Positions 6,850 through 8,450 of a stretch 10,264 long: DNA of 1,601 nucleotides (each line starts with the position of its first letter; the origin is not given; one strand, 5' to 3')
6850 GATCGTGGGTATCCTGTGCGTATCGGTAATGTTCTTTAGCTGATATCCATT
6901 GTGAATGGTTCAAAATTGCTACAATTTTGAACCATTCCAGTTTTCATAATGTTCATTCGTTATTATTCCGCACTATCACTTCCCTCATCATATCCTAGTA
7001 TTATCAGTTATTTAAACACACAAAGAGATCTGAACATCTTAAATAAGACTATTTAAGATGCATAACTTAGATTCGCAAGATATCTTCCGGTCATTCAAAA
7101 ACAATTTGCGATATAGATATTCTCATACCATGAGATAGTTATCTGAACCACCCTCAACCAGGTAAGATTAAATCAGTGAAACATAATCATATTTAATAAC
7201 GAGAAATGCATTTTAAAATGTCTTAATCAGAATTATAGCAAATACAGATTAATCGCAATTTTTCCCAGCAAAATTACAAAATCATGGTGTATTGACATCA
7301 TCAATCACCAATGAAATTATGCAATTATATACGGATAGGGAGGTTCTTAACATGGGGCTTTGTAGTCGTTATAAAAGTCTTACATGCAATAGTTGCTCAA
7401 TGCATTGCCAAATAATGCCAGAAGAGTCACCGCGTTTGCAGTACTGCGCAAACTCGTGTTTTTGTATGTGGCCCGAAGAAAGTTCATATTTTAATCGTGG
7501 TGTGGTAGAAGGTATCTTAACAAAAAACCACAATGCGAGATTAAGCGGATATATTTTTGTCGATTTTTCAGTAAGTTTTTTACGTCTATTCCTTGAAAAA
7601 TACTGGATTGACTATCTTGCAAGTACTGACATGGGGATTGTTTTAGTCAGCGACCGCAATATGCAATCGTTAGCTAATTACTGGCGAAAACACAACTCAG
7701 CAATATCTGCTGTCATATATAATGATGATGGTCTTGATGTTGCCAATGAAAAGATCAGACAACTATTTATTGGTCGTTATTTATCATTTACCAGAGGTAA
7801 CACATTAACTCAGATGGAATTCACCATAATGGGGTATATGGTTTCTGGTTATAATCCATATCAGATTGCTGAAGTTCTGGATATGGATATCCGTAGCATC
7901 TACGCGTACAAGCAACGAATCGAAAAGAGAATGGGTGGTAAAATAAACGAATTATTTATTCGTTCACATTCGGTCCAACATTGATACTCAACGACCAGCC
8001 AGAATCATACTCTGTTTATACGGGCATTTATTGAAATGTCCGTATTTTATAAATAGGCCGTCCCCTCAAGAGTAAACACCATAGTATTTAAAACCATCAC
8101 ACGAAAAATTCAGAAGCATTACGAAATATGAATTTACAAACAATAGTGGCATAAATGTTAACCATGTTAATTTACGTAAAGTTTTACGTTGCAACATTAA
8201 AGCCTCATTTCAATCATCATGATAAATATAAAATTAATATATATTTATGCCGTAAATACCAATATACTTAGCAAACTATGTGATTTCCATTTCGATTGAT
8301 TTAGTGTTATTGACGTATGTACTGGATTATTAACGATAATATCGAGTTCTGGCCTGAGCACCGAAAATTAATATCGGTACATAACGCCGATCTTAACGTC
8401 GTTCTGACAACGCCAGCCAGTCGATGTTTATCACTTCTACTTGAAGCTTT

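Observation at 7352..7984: YqeH: LuxR-type HTH fused to a cysteine-rich N-terminal region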

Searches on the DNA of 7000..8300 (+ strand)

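Call 4: search_dna_similar(query=window:7000-8300:+, collection=ecoli_genomes, mode=near, max_rows=20, rows=spread)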
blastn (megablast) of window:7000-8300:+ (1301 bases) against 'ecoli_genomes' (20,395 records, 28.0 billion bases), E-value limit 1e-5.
Records with a match: 5341; places in all: 5382; records where one place covers at least 80% of the query: 3739.
Genomes with a match: 5341 of 5426; with a place that covers at least 80% of the query: 3739. Places per genome that has any: lowest 1, median 1, highest 2. On chromosomes: 5381 places; on plasmids: 1.
Best place of each record, by identity: >=99% 2111; 95-99% 1997; 90-95% 1233.
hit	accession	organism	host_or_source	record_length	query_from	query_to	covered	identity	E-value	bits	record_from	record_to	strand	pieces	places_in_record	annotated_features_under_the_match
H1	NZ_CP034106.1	Escherichia coli strain RCAD0514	duck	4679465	1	1301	100%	100.0%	0e+0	2420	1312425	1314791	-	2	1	IS5-like element IS903B family transposase | helix-turn-helix transcriptional regulator (x2)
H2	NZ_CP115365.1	Escherichia coli strain CUVET19-1426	dog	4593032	1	1301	100%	99.8%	0e+0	2386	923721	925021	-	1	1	yqeH: helix-turn-helix transcriptional regulator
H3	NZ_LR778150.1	Escherichia coli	water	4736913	1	1301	100%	99.8%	0e+0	2386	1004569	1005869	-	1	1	yqeH: helix-turn-helix transcriptional regulator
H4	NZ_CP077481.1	Escherichia coli O111:H8 strain 99.1145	bovine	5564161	1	1301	100%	99.7%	0e+0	2381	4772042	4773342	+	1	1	yqeH: helix-turn-helix transcriptional regulator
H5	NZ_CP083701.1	Escherichia coli strain SUISSEKPC3NDM5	Homo sapiens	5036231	1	1301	100%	99.5%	0e+0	2370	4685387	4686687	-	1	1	yqeH: helix-turn-helix transcriptional regulator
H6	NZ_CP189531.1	Escherichia coli strain N427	Homo sapiens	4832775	1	1301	100%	99.5%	0e+0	2364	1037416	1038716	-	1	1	yqeH: helix-turn-helix transcriptional regulator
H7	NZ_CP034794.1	Escherichia coli strain 06-3462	missing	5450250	1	1301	100%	99.0%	0e+0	2331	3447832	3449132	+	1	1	yqeH: helix-turn-helix transcriptional regulator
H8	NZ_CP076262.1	Escherichia coli strain 0-4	Homo sapiens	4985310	1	1301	100%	98.8%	0e+0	2318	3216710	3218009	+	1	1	yqeH: helix-turn-helix transcriptional regulator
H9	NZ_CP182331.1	Escherichia coli strain A65EC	-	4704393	1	1301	100%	98.7%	0e+0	2309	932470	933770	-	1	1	yqeH: helix-turn-helix transcriptional regulator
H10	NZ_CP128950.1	Escherichia coli strain TUM2805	missing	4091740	1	1301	100%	98.6%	0e+0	2303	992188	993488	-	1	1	yqeH: helix-turn-helix transcriptional regulator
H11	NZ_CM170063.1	Escherichia coli strain K-12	Lab bacteria culture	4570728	1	1301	100%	98.6%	0e+0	2303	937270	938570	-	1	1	yqeH: helix-turn-helix transcriptional regulator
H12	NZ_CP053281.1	Escherichia coli strain SCU-308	Homo sapiens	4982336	1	1301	100%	97.6%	0e+0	2224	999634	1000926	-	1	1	yqeH: helix-turn-helix transcriptional regulator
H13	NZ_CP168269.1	Escherichia coli strain IH5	Homo sapiens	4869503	1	1301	100%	97.0%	0e+0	2187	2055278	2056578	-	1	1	yqeH: helix-turn-helix transcriptional regulator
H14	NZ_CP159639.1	Escherichia coli strain Z226-7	hospital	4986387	1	1301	100%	96.4%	0e+0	2143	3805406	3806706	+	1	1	yqeH: helix-turn-helix transcriptional regulator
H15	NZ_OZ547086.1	Escherichia coli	Homo sapiens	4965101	1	903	69%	99.6%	0e+0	1646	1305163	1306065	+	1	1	hypothetical protein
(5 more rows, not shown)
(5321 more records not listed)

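Call 5: get_annotated_region(hit=H2, flank=8000)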
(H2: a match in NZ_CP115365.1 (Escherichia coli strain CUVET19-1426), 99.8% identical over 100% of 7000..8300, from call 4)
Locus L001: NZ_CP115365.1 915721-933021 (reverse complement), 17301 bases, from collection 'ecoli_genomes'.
description: Escherichia coli strain CUVET19-1426 chromosome, complete genome
organism: Escherichia coli strain CUVET19-1426 (NCBI taxid 562)
replicon: chromosome; assembly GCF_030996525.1
host: dog; source: Prostatic abscess; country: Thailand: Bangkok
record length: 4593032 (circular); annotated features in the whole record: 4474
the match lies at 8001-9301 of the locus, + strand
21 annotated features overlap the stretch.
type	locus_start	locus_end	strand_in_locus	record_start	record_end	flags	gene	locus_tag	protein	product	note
CDS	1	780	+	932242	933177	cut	lysR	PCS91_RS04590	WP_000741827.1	DNA-binding transcriptional regulator LysR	-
CDS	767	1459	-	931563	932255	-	ygeA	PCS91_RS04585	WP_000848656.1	amino acid racemase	-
CDS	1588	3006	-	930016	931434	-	araE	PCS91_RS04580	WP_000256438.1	arabinose-proton symporter AraE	-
CDS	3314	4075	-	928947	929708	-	kduD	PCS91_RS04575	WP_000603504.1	2-dehydro-3-deoxy-D-gluconate 5-dehydrogenase KduD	-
CDS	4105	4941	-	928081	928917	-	kduI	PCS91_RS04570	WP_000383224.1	5-dehydro-4-deoxy-D-glucuronate isomerase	-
CDS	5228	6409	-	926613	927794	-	yqeF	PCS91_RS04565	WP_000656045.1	acetyl-CoA C-acetyltransferase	-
CDS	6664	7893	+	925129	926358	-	yqeG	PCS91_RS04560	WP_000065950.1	amino acid permease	-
CDS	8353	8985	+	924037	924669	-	yqeH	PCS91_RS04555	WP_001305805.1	helix-turn-helix transcriptional regulator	-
CDS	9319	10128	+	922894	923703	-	yqeI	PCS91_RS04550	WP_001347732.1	winged helix-turn-helix domain-containing protein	-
CDS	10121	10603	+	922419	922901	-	yqeJ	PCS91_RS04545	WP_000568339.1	protein YqeJ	-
CDS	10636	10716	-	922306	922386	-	-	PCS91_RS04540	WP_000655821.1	hypothetical protein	-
CDS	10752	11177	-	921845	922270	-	yqeK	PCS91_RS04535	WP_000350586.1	protein YqeK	-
CDS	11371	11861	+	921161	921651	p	-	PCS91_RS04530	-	hypothetical protein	frameshifted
CDS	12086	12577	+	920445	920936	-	ygeG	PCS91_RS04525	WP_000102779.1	tetratricopeptide repeat protein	-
CDS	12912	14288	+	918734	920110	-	ygeH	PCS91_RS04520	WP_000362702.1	HilA family transcriptional regulator YgeH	-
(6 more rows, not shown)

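Call 6: get_annotated_region(hit=H14, flank=3000)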
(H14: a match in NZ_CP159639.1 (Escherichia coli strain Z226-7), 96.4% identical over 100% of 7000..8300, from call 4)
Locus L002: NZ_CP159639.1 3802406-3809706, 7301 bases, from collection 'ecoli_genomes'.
description: Escherichia coli strain Z226-7 chromosome, complete genome
organism: Escherichia coli strain Z226-7 (NCBI taxid 562)
replicon: chromosome; assembly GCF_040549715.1
host: -; source: hospital; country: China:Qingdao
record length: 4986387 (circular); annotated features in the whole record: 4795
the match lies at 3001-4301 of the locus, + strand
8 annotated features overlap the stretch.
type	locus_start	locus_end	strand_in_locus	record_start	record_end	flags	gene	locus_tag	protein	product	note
CDS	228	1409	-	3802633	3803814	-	yqeF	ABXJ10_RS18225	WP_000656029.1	acetyl-CoA C-acetyltransferase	-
CDS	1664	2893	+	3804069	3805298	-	yqeG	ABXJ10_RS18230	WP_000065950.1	amino acid permease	-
CDS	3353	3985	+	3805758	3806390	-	yqeH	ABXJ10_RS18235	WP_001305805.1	helix-turn-helix transcriptional regulator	-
CDS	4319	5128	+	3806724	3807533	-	yqeI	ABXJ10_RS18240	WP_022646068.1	transcriptional regulator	-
CDS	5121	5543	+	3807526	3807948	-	-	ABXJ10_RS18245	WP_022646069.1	hypothetical protein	-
CDS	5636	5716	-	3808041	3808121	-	-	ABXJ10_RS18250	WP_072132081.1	hypothetical protein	-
CDS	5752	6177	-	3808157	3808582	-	yqeK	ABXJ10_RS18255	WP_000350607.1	protein YqeK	-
CDS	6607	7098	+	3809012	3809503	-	-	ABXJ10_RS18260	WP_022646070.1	hypothetical protein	-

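Call 52: search_dna_similar(query=L021:5800-7300:+, collection=ecoli_genomes, mode=distant, max_rows=5)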
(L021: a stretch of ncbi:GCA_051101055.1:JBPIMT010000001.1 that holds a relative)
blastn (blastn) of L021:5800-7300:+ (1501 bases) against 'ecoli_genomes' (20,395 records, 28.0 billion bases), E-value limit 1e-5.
Records with a match: 4967; places in all: 4969; records where one place covers at least 80% of the query: 0.
Genomes with a match: 4963 of 5426; with a place that covers at least 80% of the query: 0. Places per genome that has any: lowest 1, median 1, highest 2. On chromosomes: 4956 places; on plasmids: 13.
Best place of each record, by identity: 60-80% 4967.
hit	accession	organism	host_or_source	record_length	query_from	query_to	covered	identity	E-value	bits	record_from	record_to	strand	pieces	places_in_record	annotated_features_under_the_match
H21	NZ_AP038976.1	Escherichia coli O103:H2 strain 129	Homo sapiens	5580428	950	1149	13%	69.0%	6e-12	82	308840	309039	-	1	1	ecpA: common pilus major fimbrillin subunit EcpA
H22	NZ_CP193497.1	Escherichia coli strain EL361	swine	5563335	950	1149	13%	69.0%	6e-12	82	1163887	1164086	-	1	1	ecpA: common pilus major fimbrillin subunit EcpA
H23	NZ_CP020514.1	Escherichia coli strain 219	Homo sapiens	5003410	950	1146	13%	69.5%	5e-13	86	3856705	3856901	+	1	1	ecpA: common pilus major fimbrillin subunit EcpA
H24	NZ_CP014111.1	Escherichia coli strain FDAARGOS_144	Homo sapiens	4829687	950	1146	13%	69.5%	5e-13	86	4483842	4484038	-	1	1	ecpA: common pilus major fimbrillin subunit EcpA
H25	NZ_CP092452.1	Escherichia coli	wastewater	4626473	950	1146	13%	69.5%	5e-13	86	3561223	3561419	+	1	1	ecpA: common pilus major fimbrillin subunit EcpA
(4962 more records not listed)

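Call 53: get_annotated_region(hit=H23, flank=2500)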
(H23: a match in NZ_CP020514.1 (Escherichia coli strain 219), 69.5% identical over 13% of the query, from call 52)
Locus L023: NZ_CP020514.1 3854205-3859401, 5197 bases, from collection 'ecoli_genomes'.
description: Escherichia coli strain 219 chromosome, complete genome
organism: Escherichia coli strain 219 (NCBI taxid 562)
replicon: chromosome; assembly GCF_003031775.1
host: Homo sapiens; source: blood; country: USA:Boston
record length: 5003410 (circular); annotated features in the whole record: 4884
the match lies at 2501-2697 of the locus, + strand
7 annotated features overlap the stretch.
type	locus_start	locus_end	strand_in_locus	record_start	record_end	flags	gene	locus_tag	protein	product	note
CDS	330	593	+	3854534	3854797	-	ykgM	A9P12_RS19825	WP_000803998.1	type B 50S ribosomal protein L31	-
CDS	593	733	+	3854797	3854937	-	ykgO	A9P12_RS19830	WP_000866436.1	type B 50S ribosomal protein L36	-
CDS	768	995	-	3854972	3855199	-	ykgL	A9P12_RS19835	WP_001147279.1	protein YkgL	-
CDS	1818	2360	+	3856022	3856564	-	ecpR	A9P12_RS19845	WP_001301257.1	ECP biosynthesis operon DNA-binding transcriptional regulator EcpR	-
CDS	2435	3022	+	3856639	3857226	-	ecpA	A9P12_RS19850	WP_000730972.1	common pilus major fimbrillin subunit EcpA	-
CDS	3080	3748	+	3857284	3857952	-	ecpB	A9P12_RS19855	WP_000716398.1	fimbrial chaperone EcpB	-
CDS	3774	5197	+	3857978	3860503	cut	ecpC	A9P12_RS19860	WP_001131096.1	fimbrial usher EcpC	-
